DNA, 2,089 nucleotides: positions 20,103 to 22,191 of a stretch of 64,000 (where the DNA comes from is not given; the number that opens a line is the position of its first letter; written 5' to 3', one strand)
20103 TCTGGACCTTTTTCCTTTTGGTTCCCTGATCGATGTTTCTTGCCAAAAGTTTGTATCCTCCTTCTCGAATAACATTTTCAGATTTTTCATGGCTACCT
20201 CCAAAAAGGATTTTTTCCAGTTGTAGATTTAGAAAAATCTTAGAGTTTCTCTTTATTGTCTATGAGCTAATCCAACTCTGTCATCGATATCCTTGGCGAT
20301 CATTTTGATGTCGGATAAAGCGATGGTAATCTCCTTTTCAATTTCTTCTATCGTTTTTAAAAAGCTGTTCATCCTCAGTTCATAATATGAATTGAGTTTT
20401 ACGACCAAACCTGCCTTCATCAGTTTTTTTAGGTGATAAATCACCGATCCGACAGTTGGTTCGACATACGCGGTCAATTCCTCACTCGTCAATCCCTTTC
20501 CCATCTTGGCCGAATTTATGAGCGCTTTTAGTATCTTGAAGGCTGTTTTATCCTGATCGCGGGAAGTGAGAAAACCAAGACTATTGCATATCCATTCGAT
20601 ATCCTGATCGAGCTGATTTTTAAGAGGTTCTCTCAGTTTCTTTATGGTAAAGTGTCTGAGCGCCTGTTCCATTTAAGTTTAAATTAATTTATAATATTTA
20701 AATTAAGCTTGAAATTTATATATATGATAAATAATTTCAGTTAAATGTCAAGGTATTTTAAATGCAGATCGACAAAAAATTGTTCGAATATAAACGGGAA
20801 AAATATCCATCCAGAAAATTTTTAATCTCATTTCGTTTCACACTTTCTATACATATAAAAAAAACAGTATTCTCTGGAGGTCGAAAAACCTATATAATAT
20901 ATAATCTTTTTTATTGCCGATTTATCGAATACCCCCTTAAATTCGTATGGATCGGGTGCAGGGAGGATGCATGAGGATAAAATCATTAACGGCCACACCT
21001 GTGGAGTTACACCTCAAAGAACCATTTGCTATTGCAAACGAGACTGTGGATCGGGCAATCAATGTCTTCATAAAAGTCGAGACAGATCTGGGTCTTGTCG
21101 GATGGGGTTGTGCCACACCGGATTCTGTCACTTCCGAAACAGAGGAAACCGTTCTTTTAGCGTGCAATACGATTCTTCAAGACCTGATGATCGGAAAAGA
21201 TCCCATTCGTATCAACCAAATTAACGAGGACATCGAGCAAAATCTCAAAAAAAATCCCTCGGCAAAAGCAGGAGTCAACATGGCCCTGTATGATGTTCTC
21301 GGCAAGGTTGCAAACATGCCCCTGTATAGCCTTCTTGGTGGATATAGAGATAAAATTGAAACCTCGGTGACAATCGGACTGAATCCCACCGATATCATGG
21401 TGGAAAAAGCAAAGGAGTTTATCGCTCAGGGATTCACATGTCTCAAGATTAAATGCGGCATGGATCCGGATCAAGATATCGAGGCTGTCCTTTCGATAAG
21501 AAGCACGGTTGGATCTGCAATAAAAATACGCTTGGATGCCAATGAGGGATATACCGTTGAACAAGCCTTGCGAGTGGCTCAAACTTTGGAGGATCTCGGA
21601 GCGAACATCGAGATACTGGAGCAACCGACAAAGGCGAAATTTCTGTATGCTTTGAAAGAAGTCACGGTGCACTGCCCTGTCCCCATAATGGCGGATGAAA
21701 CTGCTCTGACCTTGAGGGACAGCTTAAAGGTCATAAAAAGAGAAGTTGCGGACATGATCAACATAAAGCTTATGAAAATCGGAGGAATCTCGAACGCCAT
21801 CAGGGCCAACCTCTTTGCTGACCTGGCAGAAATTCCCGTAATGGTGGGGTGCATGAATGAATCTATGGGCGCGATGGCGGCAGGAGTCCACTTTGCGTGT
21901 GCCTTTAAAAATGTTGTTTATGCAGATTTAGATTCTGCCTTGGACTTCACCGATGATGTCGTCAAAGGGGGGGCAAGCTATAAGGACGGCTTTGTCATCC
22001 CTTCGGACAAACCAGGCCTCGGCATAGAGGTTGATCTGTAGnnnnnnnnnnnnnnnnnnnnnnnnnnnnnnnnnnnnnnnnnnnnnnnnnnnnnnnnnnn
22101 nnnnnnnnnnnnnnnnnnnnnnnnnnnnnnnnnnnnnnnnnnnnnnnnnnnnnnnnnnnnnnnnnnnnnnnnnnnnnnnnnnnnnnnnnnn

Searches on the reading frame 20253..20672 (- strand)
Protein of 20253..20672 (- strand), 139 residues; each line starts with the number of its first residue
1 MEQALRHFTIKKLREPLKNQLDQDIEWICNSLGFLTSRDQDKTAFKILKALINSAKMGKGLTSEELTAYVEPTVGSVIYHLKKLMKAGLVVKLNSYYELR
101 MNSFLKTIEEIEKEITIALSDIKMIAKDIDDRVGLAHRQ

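Call 4: search_protein_families(library=pfam, proteins=[window:20253-20672:-], max_evalue=0.01)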
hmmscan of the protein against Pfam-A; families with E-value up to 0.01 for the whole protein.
window:20253-20672:- (139 aa): 6 families
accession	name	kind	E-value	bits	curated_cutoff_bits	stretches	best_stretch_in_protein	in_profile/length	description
PF01022.26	HTH_5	-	2.3e-07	31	22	1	41-90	1-45/47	Bacterial regulatory protein, arsR family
PF04182.18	B-block_TFIIIC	-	9.8e-05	22.8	22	1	58-95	16-53/73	B-block binding subunit of TFIIIC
PF12840.13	HTH_20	-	0.001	19.4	27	1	41-91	3-49/51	Helix-turn-helix domain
PF13412.12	HTH_24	-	0.0019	18.1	21.9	0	41-90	2-47/48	Winged helix-turn-helix DNA-binding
PF20024.5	DUF6432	-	0.0021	18.7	29.6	1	38-96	8-64/97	Family of unknown function (DUF6432)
PF13463.12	HTH_27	-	0.006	17.3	22.2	0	56-92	13-50/68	Winged helix DNA-binding domain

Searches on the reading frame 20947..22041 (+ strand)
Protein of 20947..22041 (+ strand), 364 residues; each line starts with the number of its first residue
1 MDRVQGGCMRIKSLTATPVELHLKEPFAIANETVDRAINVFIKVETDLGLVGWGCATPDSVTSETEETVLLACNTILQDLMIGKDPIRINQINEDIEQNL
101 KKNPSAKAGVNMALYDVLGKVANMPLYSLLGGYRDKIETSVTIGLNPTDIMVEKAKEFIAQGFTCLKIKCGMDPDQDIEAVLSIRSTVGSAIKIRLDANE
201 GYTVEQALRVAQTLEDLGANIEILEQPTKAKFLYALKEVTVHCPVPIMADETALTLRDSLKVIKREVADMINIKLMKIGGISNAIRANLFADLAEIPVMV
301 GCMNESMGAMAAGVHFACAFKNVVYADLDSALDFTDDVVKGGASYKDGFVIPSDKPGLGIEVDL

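Call 4: search_protein_families(library=pfam, proteins=[window:20947-22041:+], max_evalue=0.01)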
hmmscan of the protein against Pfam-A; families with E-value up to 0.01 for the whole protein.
window:20947-22041:+ (364 aa): 3 families
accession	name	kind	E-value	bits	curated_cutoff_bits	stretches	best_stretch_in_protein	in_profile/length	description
PF13378.12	MR_MLE_C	-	5.2e-51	173.9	29.4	1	151-363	2-216/219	Enolase C-terminal domain-like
PF02746.21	MR_MLE_N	-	1.4e-23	83.7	22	1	16-131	6-117/117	Mandelate racemase / muconate lactonizing enzyme, N-terminal domain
PF07476.17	MAAL_C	-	1.8e-07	31.1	27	1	233-322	126-218/249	Methylaspartate ammonia-lyase C-terminus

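Call 5: search_protein_families(library=ncbifam, proteins=[window:20947-22041:+], max_evalue=0.1)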
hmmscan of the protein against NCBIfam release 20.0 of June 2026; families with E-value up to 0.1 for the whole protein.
window:20947-22041:+ (364 aa): 20 families
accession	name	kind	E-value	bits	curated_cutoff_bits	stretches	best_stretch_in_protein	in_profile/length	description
NF041118.1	A_G_epim_Thtga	equivalog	1.3e-72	244.8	500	1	9-342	1-331/341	L-Ala-D/L-Glu epimerase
TIGR02534.1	mucon_cyclo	subfamily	2e-57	194.9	334.95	1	12-363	2-358/368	muconate/chloromuconate family cycloisomerase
NF042940.1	racemase_DgcA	equivalog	7.4e-42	143.7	400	1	16-353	3-317/323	N-acetyl-D-Glu racemase DgcA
NF043002.1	HProlDhtase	equivalog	2.9e-41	141.5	500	1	9-362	1-354/366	cis-3-hydroxy-L-proline dehydratase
NF040866.1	AraD_Arch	equivalog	9.2e-40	136.8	650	1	40-363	35-362/372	arabinonate dehydratase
TIGR01928.1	menC_lowGC_arch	equivalog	2.1e-39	135.5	200.65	1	19-340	3-321/325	o-succinylbenzoate synthase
NF010624.0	PRK14017.1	equivalog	4.2e-35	121.6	311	1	40-363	16-353/382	galactonate dehydratase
NF043051.1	ManoateDhtManD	equivalog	6.1e-34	117.5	550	2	182-363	196-376/403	D-mannonate dehydratase ManD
NF011654.0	PRK15072.1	subfamily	6.4e-32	110.9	430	2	183-363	198-377/404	D-galactonate dehydratase family protein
NF011708.0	PRK15129.1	equivalog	3.7e-29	101.8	343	1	22-338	12-308/321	L-Ala-D/L-Glu epimerase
NF047820.1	TalGalacDh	equivalog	4.7e-27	94.9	500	1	40-361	39-355/371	L-talarate/galactarate dehydratase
NF040790.2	glucon_galact_dh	equivalog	4e-26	91.7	750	1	38-363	24-362/390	bifunctional D-gluconate/D-galactonate dehydratase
NF002782.0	PRK02901.1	equivalog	5.7e-24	84.7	288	1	135-351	77-289/328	o-succinylbenzoate synthase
TIGR01927.1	menC_gam_Gplu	equivalog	3.9e-18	65.8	130.55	1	19-283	3-245/307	o-succinylbenzoate synthase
NF002739.0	PRK02714.1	equivalog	4.7e-16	59.2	259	1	19-321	10-291/320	o-succinylbenzoate synthase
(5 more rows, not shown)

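Call 39: search_solved_structures(query=window:20947-22041:+, max_evalue=1e-20, show_alignments=3)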
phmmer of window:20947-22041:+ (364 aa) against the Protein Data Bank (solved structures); distinct sequences matched with E-value up to 1e-20: 51.
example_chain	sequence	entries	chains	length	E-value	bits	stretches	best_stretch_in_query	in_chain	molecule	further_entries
1jpm_A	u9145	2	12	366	1.2e-74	255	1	13-360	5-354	L-Ala-D/L-Glu Epimerase | similar to chloromuconate cycloisomerase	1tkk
3jva_A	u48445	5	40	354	4.5e-68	233.4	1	9-360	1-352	Dipeptide Epimerase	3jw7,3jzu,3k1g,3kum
2p88_A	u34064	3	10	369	5.8e-57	196.9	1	10-363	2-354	Mandelate racemase/muconate lactonizing enzyme family protein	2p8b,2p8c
3rit_A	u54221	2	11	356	1.1e-52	182.7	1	18-360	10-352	Dipeptide epimerase | Putative chloromuconate cycloisomerase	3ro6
3q45_A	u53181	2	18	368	8.8e-52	179.8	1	17-359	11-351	Mandelate racemase/muconate lactonizing enzyme family; possible chloromuconate cycloisomer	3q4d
2zad_A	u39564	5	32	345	5.8e-51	177.1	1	22-342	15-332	Muconate cycloisomerase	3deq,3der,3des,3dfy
3r0k_A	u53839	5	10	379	1.1e-42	149.9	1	14-347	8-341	Enzyme of enolase superfamily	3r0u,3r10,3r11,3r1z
2qde_A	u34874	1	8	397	3.7e-42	148.2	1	9-362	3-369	Mandelate racemase/muconate lactonizing enzyme family protein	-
3my9_A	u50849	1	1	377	3e-40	141.9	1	39-362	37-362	Muconate cycloisomerase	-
3s5s_A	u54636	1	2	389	1e-38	136.9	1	14-343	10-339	Mandelate racemase/muconate lactonizing enzyme family protein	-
3iji_A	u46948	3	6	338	3.3e-37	131.9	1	14-360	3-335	Muconate cycloisomerase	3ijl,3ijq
3u9i_A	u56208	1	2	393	3.4e-37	131.9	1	10-350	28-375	Mandelate racemase/muconate lactonizing enzyme, C-terminal domain protein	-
3i4k_A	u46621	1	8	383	8.1e-37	130.6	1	18-364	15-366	Muconate lactonizing enzyme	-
3ik4_A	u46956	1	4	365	1.9e-36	129.4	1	11-361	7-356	Mandelate racemase/muconate lactonizing protein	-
3bjs_A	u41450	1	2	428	2.6e-36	129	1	9-363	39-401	Mandelate racemase/muconate lactonizing enzyme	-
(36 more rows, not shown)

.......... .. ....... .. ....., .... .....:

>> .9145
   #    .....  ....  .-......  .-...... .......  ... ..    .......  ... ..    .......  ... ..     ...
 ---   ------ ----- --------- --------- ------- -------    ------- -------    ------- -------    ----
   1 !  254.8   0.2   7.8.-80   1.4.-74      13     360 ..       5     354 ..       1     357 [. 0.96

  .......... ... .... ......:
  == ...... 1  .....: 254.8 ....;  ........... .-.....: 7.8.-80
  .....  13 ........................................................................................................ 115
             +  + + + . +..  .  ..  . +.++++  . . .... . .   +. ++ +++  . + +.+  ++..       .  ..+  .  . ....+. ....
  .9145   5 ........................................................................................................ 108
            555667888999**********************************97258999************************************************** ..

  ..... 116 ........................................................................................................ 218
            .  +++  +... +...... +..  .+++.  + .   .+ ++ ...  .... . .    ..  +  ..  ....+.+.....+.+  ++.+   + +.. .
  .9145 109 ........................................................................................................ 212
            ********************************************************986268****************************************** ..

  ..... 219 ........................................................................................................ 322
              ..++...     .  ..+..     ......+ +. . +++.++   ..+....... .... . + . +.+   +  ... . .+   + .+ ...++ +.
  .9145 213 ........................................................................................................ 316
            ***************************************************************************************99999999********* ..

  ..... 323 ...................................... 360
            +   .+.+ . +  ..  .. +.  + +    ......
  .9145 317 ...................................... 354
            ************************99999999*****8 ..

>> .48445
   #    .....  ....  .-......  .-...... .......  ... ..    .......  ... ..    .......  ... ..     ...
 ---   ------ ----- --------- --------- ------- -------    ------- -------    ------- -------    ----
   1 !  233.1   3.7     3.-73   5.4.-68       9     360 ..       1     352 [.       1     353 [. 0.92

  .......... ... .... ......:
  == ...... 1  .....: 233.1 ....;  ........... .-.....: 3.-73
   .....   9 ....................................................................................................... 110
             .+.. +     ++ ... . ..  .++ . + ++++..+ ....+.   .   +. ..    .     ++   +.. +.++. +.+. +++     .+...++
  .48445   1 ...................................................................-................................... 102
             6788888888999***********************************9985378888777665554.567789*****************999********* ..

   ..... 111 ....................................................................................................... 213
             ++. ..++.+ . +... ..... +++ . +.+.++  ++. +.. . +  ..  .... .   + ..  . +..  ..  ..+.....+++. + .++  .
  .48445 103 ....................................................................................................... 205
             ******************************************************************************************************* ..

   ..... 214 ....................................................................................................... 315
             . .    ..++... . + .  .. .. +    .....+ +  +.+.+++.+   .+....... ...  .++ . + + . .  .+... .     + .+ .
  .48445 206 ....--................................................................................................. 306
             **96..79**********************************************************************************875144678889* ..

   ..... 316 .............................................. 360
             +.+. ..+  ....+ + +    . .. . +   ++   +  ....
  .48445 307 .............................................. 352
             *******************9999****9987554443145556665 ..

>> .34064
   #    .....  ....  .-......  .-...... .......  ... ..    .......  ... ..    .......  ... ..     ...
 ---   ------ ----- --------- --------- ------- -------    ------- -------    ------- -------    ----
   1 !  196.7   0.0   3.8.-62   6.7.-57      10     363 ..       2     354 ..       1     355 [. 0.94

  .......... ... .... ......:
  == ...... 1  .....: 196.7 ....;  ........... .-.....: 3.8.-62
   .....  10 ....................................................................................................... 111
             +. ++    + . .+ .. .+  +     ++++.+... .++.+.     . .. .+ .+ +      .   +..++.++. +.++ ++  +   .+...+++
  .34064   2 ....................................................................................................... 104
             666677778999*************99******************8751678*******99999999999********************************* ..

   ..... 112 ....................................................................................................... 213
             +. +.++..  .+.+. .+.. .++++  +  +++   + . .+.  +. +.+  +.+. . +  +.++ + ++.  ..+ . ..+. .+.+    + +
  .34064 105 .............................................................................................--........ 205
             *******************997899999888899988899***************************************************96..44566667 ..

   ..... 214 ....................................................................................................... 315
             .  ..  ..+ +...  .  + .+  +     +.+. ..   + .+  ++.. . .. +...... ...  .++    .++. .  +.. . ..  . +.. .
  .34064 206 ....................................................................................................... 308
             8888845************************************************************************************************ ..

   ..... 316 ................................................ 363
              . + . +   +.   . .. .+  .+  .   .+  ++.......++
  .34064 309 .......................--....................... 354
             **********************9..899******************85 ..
